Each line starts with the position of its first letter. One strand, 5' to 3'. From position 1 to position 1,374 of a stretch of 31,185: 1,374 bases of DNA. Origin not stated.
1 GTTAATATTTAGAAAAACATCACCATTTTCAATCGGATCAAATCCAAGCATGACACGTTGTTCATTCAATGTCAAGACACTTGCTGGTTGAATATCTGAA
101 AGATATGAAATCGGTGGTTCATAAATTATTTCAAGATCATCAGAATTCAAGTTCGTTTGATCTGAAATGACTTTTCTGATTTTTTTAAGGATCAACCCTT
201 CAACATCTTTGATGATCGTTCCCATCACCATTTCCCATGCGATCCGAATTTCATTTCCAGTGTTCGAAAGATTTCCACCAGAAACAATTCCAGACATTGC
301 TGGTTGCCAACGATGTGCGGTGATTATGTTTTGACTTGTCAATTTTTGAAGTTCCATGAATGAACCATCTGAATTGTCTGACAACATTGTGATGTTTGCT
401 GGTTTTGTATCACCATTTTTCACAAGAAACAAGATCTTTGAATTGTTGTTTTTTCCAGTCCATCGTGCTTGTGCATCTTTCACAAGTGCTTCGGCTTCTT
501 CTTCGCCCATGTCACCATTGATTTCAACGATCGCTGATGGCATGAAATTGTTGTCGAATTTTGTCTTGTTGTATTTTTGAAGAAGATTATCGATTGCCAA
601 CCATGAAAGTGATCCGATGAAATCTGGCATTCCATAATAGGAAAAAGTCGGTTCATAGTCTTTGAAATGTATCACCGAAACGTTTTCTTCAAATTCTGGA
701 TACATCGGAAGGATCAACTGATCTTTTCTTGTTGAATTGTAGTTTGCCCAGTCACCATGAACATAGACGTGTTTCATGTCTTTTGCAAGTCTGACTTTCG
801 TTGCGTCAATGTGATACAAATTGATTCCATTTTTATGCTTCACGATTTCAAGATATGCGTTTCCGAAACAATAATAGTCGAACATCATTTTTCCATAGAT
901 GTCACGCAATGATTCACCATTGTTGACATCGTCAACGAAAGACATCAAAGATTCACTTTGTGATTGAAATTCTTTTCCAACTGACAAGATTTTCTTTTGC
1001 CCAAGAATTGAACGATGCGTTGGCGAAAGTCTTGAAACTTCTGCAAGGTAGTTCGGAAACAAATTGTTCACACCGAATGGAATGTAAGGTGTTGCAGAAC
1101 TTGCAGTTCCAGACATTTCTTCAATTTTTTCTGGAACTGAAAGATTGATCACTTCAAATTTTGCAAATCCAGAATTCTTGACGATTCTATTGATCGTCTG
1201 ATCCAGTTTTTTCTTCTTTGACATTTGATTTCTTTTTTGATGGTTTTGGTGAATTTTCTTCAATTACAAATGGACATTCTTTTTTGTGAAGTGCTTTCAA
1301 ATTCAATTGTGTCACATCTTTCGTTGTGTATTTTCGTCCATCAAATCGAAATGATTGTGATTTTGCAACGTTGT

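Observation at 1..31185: Apparent total absence of six 4-bp palindromes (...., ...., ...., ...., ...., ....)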

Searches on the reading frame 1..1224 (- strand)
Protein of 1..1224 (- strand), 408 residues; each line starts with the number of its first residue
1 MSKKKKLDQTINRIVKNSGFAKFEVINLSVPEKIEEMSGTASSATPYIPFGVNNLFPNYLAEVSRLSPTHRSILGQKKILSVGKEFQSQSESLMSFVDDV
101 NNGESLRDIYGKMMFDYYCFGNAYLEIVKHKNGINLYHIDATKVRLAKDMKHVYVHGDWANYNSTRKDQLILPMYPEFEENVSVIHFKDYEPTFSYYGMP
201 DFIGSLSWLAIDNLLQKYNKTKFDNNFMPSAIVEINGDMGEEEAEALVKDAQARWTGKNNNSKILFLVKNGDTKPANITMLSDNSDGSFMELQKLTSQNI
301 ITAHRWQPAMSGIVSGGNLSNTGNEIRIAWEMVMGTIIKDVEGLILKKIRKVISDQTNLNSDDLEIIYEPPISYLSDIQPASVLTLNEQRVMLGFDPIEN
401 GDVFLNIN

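Call 45: search_protein_families(library=phrogs, proteins=[window:1-1224:-], max_evalue=0.001)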
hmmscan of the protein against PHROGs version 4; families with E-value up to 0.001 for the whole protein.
window:1-1224:- (408 aa): 7 families
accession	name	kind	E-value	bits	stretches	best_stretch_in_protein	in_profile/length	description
phrog_12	-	head and packaging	8.2e-28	98.8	1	96-405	130-426/646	portal protein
phrog_11226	-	head and packaging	1.7e-22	81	2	189-356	191-363/388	portal protein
phrog_68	-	head and packaging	1.8e-16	60.7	1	111-318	97-295/344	portal protein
phrog_33693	-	head and packaging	2.3e-12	47.1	1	51-355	26-343/560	portal protein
phrog_2662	-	head and packaging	6.9e-12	45.7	1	183-404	190-414/717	portal protein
phrog_5929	-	head and packaging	0.00019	21.8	0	217-351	6-134/228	portal protein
phrog_2271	-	head and packaging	0.00068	18.4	1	215-403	207-391/859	portal protein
